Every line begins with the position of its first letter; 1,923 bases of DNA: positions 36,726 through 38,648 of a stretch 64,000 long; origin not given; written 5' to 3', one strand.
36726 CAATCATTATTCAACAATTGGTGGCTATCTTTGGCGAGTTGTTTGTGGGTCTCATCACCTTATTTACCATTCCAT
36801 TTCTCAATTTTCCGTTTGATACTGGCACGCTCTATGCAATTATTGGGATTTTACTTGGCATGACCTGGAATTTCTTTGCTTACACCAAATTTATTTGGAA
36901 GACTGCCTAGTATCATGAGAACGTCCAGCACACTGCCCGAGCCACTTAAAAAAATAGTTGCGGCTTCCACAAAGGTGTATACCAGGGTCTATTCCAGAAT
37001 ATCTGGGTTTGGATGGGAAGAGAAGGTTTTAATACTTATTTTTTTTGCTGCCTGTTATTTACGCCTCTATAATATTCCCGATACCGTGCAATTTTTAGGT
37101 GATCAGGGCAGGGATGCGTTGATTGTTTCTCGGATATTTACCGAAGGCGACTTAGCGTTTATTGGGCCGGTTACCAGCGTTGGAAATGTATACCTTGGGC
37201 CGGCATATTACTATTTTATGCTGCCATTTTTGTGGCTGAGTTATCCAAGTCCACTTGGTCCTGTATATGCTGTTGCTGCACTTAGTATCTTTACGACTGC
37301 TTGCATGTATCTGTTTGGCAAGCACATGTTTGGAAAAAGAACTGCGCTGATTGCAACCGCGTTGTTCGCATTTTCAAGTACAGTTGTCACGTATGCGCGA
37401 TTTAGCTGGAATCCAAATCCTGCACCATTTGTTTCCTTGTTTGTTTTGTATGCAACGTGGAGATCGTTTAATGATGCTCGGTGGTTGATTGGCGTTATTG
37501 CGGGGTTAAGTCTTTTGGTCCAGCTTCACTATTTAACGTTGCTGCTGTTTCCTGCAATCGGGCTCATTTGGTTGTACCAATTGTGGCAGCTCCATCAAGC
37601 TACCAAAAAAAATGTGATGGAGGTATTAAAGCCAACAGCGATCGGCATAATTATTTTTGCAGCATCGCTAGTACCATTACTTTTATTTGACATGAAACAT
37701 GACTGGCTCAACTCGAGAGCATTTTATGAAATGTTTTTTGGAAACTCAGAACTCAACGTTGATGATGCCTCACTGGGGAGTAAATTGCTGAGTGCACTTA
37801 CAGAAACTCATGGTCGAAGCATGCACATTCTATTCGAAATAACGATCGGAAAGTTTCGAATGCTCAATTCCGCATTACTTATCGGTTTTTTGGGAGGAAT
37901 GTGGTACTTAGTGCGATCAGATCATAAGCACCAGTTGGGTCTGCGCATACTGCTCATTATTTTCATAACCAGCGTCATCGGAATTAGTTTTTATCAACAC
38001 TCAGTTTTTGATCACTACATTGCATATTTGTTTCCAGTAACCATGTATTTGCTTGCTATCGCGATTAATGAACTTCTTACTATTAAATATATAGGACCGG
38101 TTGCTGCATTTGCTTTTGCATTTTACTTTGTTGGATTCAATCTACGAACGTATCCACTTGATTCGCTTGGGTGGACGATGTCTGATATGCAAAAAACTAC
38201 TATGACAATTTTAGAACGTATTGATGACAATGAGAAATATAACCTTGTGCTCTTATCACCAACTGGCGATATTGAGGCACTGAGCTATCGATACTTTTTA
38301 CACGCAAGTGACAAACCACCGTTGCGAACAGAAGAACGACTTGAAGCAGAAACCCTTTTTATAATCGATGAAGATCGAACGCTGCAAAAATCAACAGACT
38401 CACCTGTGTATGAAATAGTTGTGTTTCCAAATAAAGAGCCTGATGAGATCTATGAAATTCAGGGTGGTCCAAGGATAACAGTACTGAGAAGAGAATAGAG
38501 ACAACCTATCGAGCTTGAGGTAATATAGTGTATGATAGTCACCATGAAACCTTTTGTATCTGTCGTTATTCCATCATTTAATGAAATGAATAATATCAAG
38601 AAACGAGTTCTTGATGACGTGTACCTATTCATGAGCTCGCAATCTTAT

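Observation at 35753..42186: Gtr-like lipid-linked glycosylation module: GtrA/GtrB fusion plus several GT-C transferases, downstream of the GDP-D-rhamnose genes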

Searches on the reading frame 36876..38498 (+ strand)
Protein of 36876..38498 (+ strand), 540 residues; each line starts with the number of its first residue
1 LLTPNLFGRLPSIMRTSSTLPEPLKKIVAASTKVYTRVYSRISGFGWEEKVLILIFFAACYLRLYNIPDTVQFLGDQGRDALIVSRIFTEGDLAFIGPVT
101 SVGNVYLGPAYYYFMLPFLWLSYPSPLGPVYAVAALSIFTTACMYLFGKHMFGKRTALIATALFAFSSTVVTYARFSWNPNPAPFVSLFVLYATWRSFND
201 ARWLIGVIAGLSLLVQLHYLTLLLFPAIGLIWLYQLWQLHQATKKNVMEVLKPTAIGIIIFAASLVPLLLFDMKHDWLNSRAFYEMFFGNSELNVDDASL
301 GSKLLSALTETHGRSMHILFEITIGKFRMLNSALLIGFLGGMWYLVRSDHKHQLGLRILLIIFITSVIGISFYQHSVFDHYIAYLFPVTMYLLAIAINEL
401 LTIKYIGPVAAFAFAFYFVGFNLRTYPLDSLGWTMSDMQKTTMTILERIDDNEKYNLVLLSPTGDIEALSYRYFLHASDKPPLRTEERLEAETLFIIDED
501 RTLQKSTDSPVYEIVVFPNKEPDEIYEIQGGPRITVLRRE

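Call 4: search_protein_families(library=pfam, proteins=[window:36876-38498:+], max_evalue=0.01)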
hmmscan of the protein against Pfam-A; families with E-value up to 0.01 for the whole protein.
window:36876-38498:+ (540 aa): 1 family
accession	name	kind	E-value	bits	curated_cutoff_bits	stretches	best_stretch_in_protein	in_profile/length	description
PF13231.12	PMT_2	-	0.00019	22.1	26.1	1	130-263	25-156/160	Dolichyl-phosphate-mannose-protein mannosyltransferase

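Call 6: search_protein_families(library=ncbifam, proteins=[window:36876-38498:+], max_evalue=0.01)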
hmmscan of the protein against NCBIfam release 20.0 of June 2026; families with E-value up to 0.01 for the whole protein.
window:36876-38498:+ (540 aa): 1 family
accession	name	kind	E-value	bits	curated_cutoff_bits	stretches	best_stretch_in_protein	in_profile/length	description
TIGR03663.1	TIGR03663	subfamily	0.0056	15.7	126.25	1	51-390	3-330/435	flippase activity-associated protein Agl23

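Call 14: search_solved_structures(query=window:36876-38498:+, max_evalue=10, show_alignments=1)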
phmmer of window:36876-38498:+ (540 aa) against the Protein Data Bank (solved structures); distinct sequences matched with E-value up to 10: 0.

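Call 35: find_homologous_proteins(query=window:36915-38498:+, max_evalue=0.001)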
Query window:36915-38498:+ (527 aa): 573 proteins with E <= 0.001 among 8000 candidates; the best 120 are listed.
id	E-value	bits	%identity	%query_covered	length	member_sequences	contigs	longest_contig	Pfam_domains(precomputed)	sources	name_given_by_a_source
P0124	0.0e+0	1186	100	100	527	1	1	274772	-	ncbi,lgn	-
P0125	3.6e-224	763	73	86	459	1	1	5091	-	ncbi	ncbi:MAG: glycosyltransferase family 39 protein, partial [Microgenomates group bacterium]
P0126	4.1e-203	694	63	93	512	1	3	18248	-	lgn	-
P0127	4.0e-173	595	53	93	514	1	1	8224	PF13231.13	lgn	-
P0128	3.7e-171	588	51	96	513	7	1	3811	PF13231.13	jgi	-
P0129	2.4e-164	566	53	91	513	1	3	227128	-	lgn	-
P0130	2.5e-162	559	51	95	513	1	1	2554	PF13231.13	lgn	-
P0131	1.1e-161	557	50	95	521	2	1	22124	PF13231.13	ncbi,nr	ncbi:glycosyltransferase family 39 protein [Candidatus Woesebacteria bacterium]|nr:glycosyltransfera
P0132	4.3e-161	555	50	95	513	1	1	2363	-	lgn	-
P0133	7.7e-161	554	52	93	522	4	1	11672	PF13231.13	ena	-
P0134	2.1e-159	550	50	95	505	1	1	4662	PF13231.13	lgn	-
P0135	3.1e-159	549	48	97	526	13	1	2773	PF13231.13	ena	-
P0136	1.9e-158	547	52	92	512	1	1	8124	PF13231.13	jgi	jgi:4-amino-4-deoxy-L-arabinose transferase-like glycosyltransferase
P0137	3.7e-158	546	52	94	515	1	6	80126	PF13231.13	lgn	-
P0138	3.7e-156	539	53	92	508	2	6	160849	PF13231.13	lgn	-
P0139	1.1e-155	537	51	93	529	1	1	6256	PF13231.13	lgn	-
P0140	4.4e-155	535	51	93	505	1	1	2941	PF13231.13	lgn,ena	-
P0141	3.4e-154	532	50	94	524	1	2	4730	PF13231.13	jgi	jgi:4-amino-4-deoxy-L-arabinose transferase-like glycosyltransferase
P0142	1.5e-153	530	51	92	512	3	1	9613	PF13231.13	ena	-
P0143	1.9e-153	530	48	90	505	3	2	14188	PF13231.13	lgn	-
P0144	1.9e-153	530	50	93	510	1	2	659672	PF13231.13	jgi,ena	jgi:4-amino-4-deoxy-L-arabinose transferase-like glycosyltransferase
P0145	2.7e-153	530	50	96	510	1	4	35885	PF13231.13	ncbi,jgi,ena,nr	ncbi:MAG: glycosyltransferase family 39 protein [Candidatus Pacebacteria bacterium]|nr:glycosyltrans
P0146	3.1e-153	529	50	92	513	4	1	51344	PF13231.13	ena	-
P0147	3.2e-153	529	51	91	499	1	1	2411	PF13231.13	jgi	jgi:4-amino-4-deoxy-L-arabinose transferase-like glycosyltransferase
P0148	4.5e-153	529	49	90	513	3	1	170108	PF13231.13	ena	-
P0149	5.4e-153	529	49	95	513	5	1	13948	PF13231.13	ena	-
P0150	5.4e-153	529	49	93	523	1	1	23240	PF13231.13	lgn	-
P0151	8.5e-153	528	51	93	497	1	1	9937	PF13231.13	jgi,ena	-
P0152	1.5e-152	527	49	96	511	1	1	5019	PF13231.13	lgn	-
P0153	3.1e-152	526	50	94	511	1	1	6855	PF13231.13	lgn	-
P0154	3.1e-152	526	51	91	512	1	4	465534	PF13231.13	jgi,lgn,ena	jgi:4-amino-4-deoxy-L-arabinose transferase-like glycosyltransferase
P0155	5.8e-152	525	51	93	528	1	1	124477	PF13231.13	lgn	-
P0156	6.0e-152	525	51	91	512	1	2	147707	PF13231.13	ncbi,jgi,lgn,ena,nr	ncbi:glycosyltransferase family 39 protein [Patescibacteria group bacterium]|nr:glycosyltransferase 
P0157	8.0e-152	525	51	93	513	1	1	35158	PF13231.13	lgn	-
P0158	8.8e-152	525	50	93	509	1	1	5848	PF13231.13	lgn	-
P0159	1.1e-151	524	49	92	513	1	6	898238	PF13231.13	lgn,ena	-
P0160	1.5e-151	524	51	90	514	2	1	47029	PF13231.13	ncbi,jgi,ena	-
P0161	5.8e-151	522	49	90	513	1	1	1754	PF13231.13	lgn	-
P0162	1.4e-150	521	51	93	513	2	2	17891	PF13231.13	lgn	-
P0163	2.0e-150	520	50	93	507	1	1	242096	PF11992.14,PF13231.13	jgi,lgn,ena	-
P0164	2.1e-150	520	50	93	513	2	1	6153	PF13231.13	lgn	-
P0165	2.5e-150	520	50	91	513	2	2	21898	PF13231.13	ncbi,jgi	-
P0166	4.7e-150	519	49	93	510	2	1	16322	PF13231.13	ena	-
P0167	9.2e-150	518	51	94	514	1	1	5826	PF13231.13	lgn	-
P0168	2.0e-149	517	49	93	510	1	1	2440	PF13231.13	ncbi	-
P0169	2.4e-149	516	49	94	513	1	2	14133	PF13231.13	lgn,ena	-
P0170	3.4e-149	516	48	90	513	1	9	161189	PF13231.13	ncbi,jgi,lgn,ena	-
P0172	4.5e-149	516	51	93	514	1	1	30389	PF13231.13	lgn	-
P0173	4.9e-149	515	51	93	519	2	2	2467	PF13231.13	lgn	-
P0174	6.6e-149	515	51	91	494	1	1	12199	PF13231.13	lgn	-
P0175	9.3e-149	515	51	93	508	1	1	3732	PF13231.13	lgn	-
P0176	1.0e-148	514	49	96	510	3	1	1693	PF13231.13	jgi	jgi:4-amino-4-deoxy-L-arabinose transferase-like glycosyltransferase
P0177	1.4e-148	514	50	91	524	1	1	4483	PF13231.13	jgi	jgi:4-amino-4-deoxy-L-arabinose transferase-like glycosyltransferase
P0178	2.5e-148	513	48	93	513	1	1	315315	PF13231.13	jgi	jgi:4-amino-4-deoxy-L-arabinose transferase-like glycosyltransferase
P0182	5.3e-148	512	50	93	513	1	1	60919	PF13231.13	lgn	-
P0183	6.5e-148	512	52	89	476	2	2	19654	PF13231.13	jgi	-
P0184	9.9e-148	511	50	91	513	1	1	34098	PF13231.13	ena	-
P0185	1.1e-147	511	49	91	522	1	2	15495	PF13231.13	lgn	-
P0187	1.7e-147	510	48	96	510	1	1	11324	PF13231.13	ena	-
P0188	1.9e-147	510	50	93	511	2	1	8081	PF13231.13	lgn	-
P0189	2.0e-147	510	49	93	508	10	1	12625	PF13231.13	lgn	-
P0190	3.4e-147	509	50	93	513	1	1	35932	PF13231.13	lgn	-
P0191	3.7e-147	509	50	93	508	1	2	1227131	PF13231.13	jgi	jgi:4-amino-4-deoxy-L-arabinose transferase-like glycosyltransferase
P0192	4.3e-147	509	50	93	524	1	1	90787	PF13231.13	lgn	-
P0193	5.0e-147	509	50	95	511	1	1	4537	PF13231.13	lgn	-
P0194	6.1e-147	509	49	94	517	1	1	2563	PF13231.13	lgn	-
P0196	7.4e-147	508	47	95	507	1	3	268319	PF13231.13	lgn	-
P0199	9.2e-147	508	49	93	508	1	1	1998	PF13231.13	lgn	-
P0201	1.7e-146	507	48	93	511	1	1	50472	PF13231.13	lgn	-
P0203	5.2e-146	505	49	93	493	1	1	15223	PF13231.13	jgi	jgi:hypothetical protein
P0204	5.7e-146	505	51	91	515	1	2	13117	PF13231.13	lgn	-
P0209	1.9e-145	504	49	91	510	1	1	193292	PF13231.13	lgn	-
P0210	1.1e-144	501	47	94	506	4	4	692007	PF13231.13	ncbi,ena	-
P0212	2.3e-144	500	48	94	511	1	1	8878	PF13231.13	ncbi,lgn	-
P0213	3.2e-144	500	47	94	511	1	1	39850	PF13231.13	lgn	-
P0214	4.5e-144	499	49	93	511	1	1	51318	PF13231.13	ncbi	-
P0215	6.4e-144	499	47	93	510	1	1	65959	PF13231.13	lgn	-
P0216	6.8e-144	498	47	92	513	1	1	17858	PF13231.13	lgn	-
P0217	7.0e-144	498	48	95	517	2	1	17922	PF13231.13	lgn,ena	-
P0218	9.0e-144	498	50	93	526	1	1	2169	PF13231.13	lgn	-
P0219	1.4e-143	497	49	93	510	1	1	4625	PF13231.13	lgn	-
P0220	1.7e-143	497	51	92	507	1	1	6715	PF13231.13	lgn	-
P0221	2.0e-143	497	47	93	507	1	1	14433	PF13231.13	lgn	-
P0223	6.7e-143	495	49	93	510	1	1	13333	PF13231.13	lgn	-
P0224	6.9e-143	495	47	93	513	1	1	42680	PF13231.13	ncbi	-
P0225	1.2e-142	494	49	93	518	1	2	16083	PF13231.13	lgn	-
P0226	1.7e-142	494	49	93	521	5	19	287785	PF13231.13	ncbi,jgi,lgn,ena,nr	ncbi:MAG: hypothetical protein A2383_01850 [Candidatus Pacebacteria bacterium RIFOXYB1_FULL_39_46]|n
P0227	1.7e-142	494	47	93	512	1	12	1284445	PF13231.13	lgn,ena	-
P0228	1.9e-142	494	49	93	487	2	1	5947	PF13231.13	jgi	jgi:4-amino-4-deoxy-L-arabinose transferase-like glycosyltransferase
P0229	2.0e-142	494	49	93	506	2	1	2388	PF13231.13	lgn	-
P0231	5.2e-142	492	48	95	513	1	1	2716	PF13231.13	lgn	-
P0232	5.5e-142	492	48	93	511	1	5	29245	PF13231.13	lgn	-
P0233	5.7e-142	492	47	91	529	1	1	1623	PF13231.13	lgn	-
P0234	8.2e-142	492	48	94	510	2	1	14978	PF13231.13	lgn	-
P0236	1.4e-141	491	47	92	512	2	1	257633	PF13231.13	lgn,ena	-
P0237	1.4e-141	491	48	94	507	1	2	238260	PF13231.13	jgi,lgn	-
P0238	3.2e-141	490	47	93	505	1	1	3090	PF13231.13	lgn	-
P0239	3.4e-141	490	47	94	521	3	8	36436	PF13231.13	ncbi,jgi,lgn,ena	ncbi:MAG TPA: glycosyltransferase family 39 protein [Patescibacteria group bacterium]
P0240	3.4e-141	490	47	93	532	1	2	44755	PF13231.13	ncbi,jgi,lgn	ncbi:MAG: glycosyltransferase family 39 protein [Candidatus Woesebacteria bacterium]|jgi:hypothetica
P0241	3.6e-141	490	48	92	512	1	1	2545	PF13231.13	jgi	jgi:4-amino-4-deoxy-L-arabinose transferase-like glycosyltransferase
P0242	7.5e-141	488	49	92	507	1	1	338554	PF13231.13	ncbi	-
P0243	9.2e-141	488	49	92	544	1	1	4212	PF13231.13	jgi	jgi:hypothetical protein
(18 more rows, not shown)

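Call 51: predict_structure(alignment_id=A3)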
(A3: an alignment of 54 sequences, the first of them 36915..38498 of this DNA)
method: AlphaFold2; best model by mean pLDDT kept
length: 527 residues; sequences in the alignment: 54
mean_pLDDT: 91.5   pTM: 0.90
mean pLDDT of the five models: 91.5, 90.5, 90.4, 90.4, 89.5
residues with pLDDT >= 90: 400; 70-90: 96; 50-70: 22; < 50: 9
segments of 3 or more residues with pLDDT < 50: 1-3, 87-91
pLDDT, mean of each block of 10 residues (from residue 1): 67 82 86 95 98 94 91 89 50 74 95 95 98 98 98 97 80 98 97 97 90 97 90 89 96 86 83 70 78 93 97 97 97 92 98 94 89 98 97 97 98 93 96 97 96 95 96 93 96 96 97 96 97
secondary structure, 60 per line:
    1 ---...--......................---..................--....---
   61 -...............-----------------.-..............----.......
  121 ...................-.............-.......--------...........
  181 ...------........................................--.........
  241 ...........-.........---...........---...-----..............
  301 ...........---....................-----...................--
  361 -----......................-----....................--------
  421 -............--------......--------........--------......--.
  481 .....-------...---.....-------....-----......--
elements in order: H9-30 H34-51 H54-57 H62-76 H96-109 H114-139 H141-153 H155-161 H170-183 H190-204 H206-229 H232-251 H253-261 H265-275 H287-311 H315-334 H340-358 H366-387 H393-412 H422-433 E442-447 H456-463 H472-477 E480-485 H499-503 E511-514 E520-525

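Call 54: fold_search(model_id=the predicted structure, library=pdb)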
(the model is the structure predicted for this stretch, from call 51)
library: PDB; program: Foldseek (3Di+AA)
matches with E <= 10: 434; with E <= 0.001: 26
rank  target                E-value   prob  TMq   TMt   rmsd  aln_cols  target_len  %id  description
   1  5f15                  2.2e-07  1.00  0.58  0.56   8.5       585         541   12  Crystal Structure of ArnT from Cupriavidus metallidurans bound to Undecaprenyl phosphate (released 2016-02-17)
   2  3waj                  7.6e-07  1.00  0.47  0.33  14.2       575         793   12  Crystal structure of the Archaeoglobus fulgidus oligosaccharyltransferase (O29867_ARCFU) complex with Zn and sulfate (released 2013-10-30)
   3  5ezm                  7.9e-07  1.00  0.56  0.55   8.4       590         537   12  Crystal Structure of ArnT from Cupriavidus metallidurans in the apo state (released 2016-02-17)
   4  7e9s_A                9.3e-07  1.00  0.45  0.30  14.0       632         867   13  Archaeal oligosaccharyltransferase AglB from Archaeoglobus fulgidus in complex with an inhibitory peptide and a dolich (released 2021-09-08)
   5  6s7t_A                1.2e-06  1.00  0.49  0.39  12.9       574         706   12  Cryo-EM structure of human oligosaccharyltransferase complex OST-B (released 2019-12-18)
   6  3wak                  1.5e-06  1.00  0.46  0.30  14.7       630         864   12  Crystal structure of the Archaeoglobus fulgidus oligosaccharyltransferase (O29867_ARCFU) in the apo form (released 2013-10-30)
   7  6ftg_5                1.7e-06  1.00  0.48  0.41  14.4       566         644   13  Subtomogram average of OST-containing ribosome-translocon complexes from canine rough microsomal membranes (released 2018-03-21)
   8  5gmy_A                2.6e-06  1.00  0.50  0.33  12.7       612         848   14  Crystal structure of the Archaeoglobus fulgidus oligosaccharyltransferase (O29867_ARCFU) tethered with an acceptor pep (released 2017-02-01)
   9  8pn9_A                2.8e-06  1.00  0.50  0.42  12.2       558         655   13  Structure of human oligosaccharyltransferase OST-A complex bound to NGI-1 (released 2024-05-08)
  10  8b6l_I                3.8e-06  1.00  0.52  0.41  13.7       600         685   13  Subtomogram average of the human Sec61-TRAP-OSTA-translocon (released 2022-12-07)
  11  9s6t_A                4.1e-06  1.00  0.57  0.62   7.6       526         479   14  Ternary cryo-EM structure of chicken ALG12 with Dol25-PP-GlcNAc2Man7, Dol25-P-Man, and Fab (released 2026-03-18)
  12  9s6s_A                4.4e-06  1.00  0.51  0.50   9.0       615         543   11  Ternary cryo-EM structure of human ALG9 with Dol25-PP-GlcNAc2Man6, Dol25-P-Man and Fab (released 2026-03-18)
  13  8agb_A                4.4e-06  1.00  0.44  0.38  13.6       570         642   12  Structure of yeast oligosaccharylransferase complex with lipid-linked oligosaccharide bound (released 2022-12-07)
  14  8agc_A                1.0e-05  1.00  0.49  0.38  12.9       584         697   14  Structure of yeast oligosaccharylransferase complex with lipid-linked oligosaccharide and non-acceptor peptide bound (released 2022-12-07)
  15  9s6u_A                1.7e-05  1.00  0.49  0.48   9.7       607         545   13  Ternary cryo-EM structure of human ALG9 with Dol25-PP-GlcNAc2Man8, Dol25-P-Man and Fab (released 2026-03-18)
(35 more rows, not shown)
